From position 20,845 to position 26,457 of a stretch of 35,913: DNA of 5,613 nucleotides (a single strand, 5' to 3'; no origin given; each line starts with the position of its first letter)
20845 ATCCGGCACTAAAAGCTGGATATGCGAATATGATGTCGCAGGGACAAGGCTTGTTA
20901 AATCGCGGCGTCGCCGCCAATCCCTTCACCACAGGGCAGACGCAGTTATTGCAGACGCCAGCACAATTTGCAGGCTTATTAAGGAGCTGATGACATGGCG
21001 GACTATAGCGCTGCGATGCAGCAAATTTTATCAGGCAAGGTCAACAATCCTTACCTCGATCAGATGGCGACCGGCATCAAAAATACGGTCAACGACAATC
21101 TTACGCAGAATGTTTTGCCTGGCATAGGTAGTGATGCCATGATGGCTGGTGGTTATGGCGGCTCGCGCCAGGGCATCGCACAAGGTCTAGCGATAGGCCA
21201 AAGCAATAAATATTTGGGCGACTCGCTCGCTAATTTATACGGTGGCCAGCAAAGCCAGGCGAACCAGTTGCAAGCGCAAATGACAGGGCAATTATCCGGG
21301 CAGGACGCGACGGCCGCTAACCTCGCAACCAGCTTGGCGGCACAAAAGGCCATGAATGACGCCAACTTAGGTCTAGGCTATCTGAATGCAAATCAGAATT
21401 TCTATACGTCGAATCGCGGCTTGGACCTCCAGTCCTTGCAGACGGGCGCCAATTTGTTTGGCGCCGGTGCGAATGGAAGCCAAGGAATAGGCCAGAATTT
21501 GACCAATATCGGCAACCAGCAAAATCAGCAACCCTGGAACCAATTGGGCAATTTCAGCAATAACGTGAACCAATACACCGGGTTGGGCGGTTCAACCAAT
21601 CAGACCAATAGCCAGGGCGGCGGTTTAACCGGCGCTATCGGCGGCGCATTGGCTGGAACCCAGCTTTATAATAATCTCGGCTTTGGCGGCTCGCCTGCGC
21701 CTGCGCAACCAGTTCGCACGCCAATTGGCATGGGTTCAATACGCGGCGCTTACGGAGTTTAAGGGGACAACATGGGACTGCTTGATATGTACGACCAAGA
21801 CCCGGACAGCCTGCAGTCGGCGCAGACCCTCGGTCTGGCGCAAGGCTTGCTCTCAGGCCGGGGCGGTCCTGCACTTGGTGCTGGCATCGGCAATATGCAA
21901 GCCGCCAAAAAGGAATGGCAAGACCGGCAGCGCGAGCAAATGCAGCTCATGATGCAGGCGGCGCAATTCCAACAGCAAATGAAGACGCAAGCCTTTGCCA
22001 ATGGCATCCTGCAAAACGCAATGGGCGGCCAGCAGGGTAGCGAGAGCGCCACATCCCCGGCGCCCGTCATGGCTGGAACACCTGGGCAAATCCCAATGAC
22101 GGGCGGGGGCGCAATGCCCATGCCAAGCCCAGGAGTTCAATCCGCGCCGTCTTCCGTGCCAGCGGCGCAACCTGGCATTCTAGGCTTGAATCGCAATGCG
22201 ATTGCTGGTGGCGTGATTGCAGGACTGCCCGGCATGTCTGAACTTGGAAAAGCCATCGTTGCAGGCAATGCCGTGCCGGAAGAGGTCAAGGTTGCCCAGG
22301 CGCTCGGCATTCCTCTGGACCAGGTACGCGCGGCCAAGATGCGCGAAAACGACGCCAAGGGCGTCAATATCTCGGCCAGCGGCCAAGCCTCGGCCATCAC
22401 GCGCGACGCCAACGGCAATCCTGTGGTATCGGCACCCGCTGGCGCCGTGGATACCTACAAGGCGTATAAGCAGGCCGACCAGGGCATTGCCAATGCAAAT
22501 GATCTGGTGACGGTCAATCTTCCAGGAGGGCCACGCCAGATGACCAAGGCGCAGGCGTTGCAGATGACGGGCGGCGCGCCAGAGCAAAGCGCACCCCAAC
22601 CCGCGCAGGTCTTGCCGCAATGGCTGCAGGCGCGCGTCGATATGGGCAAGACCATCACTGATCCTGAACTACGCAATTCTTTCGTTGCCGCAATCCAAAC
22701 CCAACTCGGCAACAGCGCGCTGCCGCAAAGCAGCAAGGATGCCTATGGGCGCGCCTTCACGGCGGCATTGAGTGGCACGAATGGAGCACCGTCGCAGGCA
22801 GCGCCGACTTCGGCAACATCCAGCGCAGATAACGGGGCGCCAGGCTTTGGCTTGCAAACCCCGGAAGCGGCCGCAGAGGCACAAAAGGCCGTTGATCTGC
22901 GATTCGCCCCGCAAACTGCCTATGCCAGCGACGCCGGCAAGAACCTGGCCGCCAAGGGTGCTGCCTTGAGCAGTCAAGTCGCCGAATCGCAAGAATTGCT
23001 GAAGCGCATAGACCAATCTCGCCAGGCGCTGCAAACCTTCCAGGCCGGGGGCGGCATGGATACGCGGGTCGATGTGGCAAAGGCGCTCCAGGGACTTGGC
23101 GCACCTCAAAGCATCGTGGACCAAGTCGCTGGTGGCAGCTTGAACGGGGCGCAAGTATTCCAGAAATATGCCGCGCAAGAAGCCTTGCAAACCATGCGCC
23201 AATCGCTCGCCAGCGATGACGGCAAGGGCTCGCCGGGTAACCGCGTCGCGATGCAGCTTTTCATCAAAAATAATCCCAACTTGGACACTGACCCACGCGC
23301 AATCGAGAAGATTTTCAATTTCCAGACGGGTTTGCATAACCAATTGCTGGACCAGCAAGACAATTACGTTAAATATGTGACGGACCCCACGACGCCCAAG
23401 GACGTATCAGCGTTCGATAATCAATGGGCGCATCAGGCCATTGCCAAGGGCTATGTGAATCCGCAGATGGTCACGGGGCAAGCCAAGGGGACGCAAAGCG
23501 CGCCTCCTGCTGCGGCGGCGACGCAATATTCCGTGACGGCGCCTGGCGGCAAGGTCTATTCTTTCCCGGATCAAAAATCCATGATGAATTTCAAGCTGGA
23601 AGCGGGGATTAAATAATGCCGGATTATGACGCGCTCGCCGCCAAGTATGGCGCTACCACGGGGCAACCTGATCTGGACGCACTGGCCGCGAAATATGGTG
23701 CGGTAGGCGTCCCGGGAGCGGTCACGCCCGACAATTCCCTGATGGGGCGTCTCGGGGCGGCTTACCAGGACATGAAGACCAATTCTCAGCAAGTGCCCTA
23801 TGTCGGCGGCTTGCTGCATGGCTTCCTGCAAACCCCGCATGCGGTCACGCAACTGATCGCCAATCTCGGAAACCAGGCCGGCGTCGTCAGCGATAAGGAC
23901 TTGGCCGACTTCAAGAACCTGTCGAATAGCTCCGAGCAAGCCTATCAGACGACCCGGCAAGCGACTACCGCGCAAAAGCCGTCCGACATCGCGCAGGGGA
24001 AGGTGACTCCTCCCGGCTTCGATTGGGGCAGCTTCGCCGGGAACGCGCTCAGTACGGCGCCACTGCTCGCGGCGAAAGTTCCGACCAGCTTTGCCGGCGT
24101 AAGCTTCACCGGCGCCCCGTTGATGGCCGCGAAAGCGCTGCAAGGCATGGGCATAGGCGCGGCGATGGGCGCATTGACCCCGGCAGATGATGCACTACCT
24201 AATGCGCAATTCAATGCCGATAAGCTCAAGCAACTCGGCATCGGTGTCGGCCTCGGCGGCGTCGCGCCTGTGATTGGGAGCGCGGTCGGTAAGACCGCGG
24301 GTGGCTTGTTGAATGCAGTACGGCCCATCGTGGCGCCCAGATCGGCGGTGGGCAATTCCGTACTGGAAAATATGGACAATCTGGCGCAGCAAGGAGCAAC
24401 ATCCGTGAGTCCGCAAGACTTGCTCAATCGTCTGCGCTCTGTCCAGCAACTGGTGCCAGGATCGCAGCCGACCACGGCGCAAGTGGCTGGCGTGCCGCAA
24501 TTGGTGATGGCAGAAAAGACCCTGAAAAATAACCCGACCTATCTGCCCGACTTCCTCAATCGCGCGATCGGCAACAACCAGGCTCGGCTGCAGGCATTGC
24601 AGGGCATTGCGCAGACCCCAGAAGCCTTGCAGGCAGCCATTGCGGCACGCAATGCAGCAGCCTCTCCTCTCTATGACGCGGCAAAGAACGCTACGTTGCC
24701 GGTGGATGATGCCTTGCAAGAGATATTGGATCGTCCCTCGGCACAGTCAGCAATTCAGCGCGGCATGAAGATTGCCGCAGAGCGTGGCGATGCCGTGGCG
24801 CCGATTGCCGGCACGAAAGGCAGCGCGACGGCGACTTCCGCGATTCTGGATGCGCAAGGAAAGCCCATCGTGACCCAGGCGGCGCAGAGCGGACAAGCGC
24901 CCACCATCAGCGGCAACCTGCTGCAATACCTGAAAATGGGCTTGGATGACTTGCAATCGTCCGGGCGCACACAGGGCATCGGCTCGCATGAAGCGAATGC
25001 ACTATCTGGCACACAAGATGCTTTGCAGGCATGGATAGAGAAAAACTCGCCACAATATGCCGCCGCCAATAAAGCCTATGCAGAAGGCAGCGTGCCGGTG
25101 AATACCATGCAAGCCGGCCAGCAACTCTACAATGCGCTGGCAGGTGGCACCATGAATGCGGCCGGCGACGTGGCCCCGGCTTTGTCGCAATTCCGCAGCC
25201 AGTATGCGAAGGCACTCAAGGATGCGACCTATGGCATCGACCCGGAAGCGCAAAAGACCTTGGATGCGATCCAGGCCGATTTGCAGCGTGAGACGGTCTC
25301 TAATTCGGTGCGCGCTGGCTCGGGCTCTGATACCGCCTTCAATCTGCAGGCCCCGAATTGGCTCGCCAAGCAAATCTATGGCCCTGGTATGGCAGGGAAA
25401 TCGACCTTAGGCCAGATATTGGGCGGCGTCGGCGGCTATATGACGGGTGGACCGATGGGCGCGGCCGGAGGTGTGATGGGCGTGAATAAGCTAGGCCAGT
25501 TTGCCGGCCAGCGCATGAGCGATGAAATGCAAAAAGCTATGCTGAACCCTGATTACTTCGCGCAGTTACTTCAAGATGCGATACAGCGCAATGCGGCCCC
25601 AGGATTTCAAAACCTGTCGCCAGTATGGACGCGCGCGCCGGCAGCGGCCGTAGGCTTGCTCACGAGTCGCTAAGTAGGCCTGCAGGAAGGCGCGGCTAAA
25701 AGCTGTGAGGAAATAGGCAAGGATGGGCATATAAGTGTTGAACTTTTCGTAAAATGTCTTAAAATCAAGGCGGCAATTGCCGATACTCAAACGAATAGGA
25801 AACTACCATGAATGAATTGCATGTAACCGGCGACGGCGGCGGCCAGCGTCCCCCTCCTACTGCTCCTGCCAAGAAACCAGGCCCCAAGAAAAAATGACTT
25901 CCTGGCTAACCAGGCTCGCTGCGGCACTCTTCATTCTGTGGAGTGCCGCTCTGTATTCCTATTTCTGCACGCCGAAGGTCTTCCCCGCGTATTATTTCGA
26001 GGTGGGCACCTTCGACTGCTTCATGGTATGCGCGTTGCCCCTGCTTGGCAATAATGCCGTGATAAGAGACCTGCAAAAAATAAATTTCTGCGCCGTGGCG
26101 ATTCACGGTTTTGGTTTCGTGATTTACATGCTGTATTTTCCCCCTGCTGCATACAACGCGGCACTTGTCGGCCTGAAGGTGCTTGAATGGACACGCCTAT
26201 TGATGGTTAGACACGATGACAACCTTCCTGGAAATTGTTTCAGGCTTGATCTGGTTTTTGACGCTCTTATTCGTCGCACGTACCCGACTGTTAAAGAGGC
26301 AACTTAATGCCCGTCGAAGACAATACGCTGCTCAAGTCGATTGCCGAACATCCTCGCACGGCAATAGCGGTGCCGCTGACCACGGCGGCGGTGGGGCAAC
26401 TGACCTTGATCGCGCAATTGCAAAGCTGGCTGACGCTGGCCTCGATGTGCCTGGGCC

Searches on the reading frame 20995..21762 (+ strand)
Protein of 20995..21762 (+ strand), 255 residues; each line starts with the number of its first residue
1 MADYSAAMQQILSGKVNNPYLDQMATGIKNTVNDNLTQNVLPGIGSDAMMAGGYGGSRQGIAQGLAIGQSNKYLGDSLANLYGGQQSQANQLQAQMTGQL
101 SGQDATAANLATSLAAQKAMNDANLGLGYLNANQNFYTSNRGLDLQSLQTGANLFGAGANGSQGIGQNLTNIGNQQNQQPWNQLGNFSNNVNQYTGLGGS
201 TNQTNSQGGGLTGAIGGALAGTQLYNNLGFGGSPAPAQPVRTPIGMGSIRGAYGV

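Call 27: search_protein_families(library=phrogs, proteins=[window:20995-21762:+])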
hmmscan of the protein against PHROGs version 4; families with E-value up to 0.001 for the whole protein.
window:20995-21762:+ (255 aa): 1 family
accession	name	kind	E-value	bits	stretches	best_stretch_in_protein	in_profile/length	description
phrog_4287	-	DNA, RNA and nucleotide metabolism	8.5e-07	29.5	1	13-224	115-312/392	DNA ejection protein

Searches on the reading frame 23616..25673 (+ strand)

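Call 27: search_protein_families(library=phrogs, proteins=[window:23616-25673:+])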
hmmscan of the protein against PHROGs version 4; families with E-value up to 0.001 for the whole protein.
window:23616-25673:+ (685 aa): 1 family
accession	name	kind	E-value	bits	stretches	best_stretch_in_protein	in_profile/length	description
phrog_5880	-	unknown function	2.1e-15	57.4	1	112-527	96-475/661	-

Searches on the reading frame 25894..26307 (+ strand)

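Call 27: search_protein_families(library=phrogs, proteins=[window:25894-26307:+])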
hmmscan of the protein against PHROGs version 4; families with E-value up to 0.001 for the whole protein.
window:25894-26307:+ (137 aa): 1 family
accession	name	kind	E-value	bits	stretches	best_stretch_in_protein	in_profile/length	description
phrog_15451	-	unknown function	0.00031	21.6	1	8-102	17-112/144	-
